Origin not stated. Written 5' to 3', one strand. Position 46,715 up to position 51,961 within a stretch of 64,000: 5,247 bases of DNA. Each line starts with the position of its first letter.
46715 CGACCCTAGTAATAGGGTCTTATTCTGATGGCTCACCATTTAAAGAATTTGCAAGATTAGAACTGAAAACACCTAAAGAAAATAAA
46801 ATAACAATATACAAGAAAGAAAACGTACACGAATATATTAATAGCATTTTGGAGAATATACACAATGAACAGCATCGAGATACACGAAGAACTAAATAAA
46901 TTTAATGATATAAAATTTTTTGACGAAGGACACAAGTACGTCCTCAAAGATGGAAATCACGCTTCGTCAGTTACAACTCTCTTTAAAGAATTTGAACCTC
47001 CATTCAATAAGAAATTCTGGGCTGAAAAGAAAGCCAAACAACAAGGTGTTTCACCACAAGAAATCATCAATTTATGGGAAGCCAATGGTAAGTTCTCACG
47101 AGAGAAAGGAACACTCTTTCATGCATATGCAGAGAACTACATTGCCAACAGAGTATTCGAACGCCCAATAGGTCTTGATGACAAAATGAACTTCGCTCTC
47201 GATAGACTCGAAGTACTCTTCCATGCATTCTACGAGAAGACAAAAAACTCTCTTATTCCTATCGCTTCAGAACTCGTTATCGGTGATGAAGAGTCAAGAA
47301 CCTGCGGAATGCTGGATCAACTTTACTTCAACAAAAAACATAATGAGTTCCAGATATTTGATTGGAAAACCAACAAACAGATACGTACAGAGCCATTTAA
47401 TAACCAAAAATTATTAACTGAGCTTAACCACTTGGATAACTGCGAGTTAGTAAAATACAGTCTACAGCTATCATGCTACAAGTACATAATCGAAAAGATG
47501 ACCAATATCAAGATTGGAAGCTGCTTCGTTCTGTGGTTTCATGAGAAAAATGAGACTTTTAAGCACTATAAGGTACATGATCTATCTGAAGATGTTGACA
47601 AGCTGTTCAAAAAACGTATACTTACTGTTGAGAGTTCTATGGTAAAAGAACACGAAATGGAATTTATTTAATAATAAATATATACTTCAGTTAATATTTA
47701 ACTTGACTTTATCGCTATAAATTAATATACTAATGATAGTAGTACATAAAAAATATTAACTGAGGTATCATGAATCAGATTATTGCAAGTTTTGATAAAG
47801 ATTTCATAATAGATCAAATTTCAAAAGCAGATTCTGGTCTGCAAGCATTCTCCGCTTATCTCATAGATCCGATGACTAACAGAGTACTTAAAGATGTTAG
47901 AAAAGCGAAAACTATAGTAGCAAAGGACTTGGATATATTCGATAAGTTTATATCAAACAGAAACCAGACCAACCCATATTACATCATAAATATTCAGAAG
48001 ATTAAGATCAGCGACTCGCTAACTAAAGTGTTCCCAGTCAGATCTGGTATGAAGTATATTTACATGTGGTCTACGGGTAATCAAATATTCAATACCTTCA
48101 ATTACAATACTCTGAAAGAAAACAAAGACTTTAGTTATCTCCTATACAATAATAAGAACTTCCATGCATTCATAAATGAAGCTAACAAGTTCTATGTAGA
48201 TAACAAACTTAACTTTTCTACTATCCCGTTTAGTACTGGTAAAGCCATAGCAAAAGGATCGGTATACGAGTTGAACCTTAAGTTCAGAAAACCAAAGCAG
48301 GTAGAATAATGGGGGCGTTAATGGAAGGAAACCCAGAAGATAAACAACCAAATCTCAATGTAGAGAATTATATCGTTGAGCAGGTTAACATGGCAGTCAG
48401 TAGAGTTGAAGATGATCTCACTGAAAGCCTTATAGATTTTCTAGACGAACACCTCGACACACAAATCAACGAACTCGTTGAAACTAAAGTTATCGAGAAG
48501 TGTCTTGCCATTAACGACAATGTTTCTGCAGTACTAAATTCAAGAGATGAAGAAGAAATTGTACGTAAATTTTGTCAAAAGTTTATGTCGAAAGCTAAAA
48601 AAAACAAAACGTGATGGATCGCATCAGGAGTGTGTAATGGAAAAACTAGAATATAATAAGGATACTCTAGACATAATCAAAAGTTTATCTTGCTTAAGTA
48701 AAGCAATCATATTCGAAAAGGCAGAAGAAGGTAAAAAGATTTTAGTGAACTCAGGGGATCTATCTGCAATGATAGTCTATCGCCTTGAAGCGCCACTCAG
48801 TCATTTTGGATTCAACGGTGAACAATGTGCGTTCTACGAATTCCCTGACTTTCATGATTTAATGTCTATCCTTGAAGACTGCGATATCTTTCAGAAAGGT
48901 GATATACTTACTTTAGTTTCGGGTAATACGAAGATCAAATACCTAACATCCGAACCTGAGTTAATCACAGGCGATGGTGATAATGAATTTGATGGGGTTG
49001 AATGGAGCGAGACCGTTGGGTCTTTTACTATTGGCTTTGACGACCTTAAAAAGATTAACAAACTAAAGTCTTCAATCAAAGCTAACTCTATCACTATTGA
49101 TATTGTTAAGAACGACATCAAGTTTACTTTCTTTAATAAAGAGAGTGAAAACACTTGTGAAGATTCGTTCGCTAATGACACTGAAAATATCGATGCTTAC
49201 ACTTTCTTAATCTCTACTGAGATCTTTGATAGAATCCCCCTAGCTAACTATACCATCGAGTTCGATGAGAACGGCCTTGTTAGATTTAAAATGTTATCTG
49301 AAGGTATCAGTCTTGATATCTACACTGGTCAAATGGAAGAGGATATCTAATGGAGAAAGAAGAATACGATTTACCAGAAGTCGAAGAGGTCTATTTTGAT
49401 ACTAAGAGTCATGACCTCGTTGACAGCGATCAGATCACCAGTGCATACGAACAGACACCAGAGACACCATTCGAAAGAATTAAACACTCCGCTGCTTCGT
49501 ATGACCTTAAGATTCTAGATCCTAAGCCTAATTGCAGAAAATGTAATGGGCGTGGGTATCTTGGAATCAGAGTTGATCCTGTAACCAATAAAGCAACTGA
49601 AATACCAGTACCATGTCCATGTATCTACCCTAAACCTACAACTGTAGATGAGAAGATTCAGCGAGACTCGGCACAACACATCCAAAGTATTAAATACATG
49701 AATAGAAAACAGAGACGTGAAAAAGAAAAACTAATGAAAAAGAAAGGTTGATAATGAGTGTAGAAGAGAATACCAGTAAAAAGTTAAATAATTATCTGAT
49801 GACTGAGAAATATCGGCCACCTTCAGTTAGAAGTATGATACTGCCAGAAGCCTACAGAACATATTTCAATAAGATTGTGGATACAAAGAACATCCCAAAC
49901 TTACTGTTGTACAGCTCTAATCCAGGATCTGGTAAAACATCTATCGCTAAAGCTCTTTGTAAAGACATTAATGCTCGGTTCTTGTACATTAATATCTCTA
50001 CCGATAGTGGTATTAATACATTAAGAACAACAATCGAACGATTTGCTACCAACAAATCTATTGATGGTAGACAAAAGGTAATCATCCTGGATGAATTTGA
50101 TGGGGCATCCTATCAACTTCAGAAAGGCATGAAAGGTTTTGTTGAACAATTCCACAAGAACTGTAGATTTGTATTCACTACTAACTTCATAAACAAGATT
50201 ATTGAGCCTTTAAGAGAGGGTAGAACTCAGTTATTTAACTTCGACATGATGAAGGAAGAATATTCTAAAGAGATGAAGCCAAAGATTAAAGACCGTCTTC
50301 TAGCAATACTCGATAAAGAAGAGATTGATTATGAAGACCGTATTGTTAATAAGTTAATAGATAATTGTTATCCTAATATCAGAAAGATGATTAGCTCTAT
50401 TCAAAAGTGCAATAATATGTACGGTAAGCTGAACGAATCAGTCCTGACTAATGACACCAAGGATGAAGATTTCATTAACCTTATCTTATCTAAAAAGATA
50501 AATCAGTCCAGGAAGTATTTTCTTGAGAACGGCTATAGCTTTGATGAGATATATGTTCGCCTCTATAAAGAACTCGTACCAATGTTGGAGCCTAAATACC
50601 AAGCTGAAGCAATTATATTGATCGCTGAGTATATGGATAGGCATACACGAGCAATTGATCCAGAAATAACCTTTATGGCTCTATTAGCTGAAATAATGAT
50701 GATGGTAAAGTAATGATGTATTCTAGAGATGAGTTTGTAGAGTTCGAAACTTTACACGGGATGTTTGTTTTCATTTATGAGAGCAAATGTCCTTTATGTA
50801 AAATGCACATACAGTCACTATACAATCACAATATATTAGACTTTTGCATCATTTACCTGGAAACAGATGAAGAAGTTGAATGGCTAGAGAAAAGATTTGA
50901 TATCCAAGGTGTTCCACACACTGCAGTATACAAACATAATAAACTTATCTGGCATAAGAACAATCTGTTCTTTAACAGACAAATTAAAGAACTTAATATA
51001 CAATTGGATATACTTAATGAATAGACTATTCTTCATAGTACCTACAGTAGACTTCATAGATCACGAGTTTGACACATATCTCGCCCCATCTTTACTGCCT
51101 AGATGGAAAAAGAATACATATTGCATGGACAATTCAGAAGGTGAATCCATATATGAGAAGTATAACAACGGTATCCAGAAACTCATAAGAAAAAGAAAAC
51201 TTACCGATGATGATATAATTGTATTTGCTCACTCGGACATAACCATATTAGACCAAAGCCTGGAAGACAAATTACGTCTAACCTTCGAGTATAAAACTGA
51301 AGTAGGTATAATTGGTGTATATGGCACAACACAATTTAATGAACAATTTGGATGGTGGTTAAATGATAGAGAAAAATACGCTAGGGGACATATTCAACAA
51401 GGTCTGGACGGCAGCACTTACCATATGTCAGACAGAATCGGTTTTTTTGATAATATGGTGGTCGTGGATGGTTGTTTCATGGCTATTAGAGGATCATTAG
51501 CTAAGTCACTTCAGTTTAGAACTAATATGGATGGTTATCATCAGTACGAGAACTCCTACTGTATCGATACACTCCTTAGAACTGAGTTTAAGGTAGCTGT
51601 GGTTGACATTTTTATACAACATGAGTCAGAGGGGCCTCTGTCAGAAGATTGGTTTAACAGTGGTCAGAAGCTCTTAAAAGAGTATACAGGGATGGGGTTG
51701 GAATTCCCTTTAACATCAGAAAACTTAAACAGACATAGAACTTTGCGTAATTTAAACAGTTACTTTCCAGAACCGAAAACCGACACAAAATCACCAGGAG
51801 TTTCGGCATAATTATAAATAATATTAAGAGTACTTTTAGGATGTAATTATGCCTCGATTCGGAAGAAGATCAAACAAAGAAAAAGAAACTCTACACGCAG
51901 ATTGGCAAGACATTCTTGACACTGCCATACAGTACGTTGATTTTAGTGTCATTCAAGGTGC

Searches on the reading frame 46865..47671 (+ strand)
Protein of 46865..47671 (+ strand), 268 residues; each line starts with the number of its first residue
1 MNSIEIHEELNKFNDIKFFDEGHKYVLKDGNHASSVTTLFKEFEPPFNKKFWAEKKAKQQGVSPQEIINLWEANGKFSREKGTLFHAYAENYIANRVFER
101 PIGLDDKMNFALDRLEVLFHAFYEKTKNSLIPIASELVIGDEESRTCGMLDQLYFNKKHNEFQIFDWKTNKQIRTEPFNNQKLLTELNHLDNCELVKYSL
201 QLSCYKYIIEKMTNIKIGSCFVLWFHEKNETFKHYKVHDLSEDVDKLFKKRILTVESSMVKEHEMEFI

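Call 10: search_protein_families(library=phrogs, proteins=[window:46865-47671:+], max_evalue=0.001)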
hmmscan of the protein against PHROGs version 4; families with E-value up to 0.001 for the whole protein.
window:46865-47671:+ (268 aa): 2 families
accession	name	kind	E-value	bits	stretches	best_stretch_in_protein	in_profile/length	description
phrog_298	-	DNA, RNA and nucleotide metabolism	4.2e-27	96.3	1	11-251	44-253/293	exonuclease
phrog_1227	-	DNA, RNA and nucleotide metabolism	2.2e-05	24.8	1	147-221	131-197/268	exonuclease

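Call 48: search_protein_families(library=pfam, proteins=[window:46865-47671:+], max_evalue=0.01)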
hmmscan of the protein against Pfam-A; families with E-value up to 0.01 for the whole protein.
window:46865-47671:+ (268 aa): 1 family
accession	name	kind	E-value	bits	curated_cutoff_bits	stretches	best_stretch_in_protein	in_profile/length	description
PF12705.13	PDDEXK_1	-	0.00044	20.7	22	1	83-240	62-203/247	PD-(D/E)XK nuclease superfamily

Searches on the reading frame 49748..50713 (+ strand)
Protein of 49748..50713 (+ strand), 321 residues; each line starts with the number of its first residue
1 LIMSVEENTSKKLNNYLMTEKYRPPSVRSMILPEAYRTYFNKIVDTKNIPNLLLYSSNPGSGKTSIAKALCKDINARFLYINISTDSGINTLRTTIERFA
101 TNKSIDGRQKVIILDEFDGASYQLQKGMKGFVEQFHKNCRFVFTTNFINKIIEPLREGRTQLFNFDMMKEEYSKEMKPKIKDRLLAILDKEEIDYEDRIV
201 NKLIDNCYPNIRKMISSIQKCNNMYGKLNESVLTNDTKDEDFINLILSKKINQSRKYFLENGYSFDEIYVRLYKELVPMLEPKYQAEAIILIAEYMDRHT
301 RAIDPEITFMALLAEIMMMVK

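Call 48: search_protein_families(library=pfam, proteins=[window:49748-50713:+], max_evalue=0.01)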
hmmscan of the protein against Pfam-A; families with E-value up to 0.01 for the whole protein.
window:49748-50713:+ (321 aa): 11 families
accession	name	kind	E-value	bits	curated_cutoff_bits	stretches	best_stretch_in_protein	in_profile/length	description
PF00004.35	AAA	-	9.9e-13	49.1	21.2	1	54-161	2-124/131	ATPase family associated with various cellular activities (AAA)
PF13173.12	AAA_14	-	4.3e-05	24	27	1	61-144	13-96/129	AAA domain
PF14532.12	Sigma54_activ_2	-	5e-05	24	25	1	56-145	27-107/138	Sigma-54 interaction domain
PF21328.3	Gp44_lid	-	0.00011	22.7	27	1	176-234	5-63/63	Sliding-clamp-loader large subunit, AAA+ ATPase lid domain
PF20720.3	nSTAND3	-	0.00012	22.3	27.2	1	41-160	8-123/155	Novel STAND NTPase 3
PF07728.20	AAA_5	-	0.00025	21.5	22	1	58-125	7-83/139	AAA domain (dynein-related subfamily)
PF01443.25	Viral_helicase1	-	0.00048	20.5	21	1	58-117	6-68/228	Viral superfamily 1 RNA helicase core domain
PF25361.1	AAA_lid_RFC1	-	0.0022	17.8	34.9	1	179-219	3-43/59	RFC1-like, AAA+ ATPase lid domain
PF08542.16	Rep_fac_C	-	0.0046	17.8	23.6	0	241-314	8-87/88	Replication factor C C-terminal domain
PF00910.28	RNA_helicase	-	0.0054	17.7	21.5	0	57-123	5-64/105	RNA helicase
PF13177.12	DNA_pol3_delta2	-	0.0095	16.4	27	0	89-166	83-158/161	DNA polymerase III, delta subunit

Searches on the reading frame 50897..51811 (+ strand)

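Call 48: search_protein_families(library=pfam, proteins=[window:50897-51811:+], max_evalue=0.01)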
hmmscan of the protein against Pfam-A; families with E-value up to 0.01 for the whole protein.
window:50897-51811:+ (304 aa): 1 family
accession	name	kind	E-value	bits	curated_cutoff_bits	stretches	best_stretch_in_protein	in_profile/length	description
PF13712.12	Glyco_tranf_2_5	-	3.9e-14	53.3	27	1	81-236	37-180/210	Glycosyltransferase like family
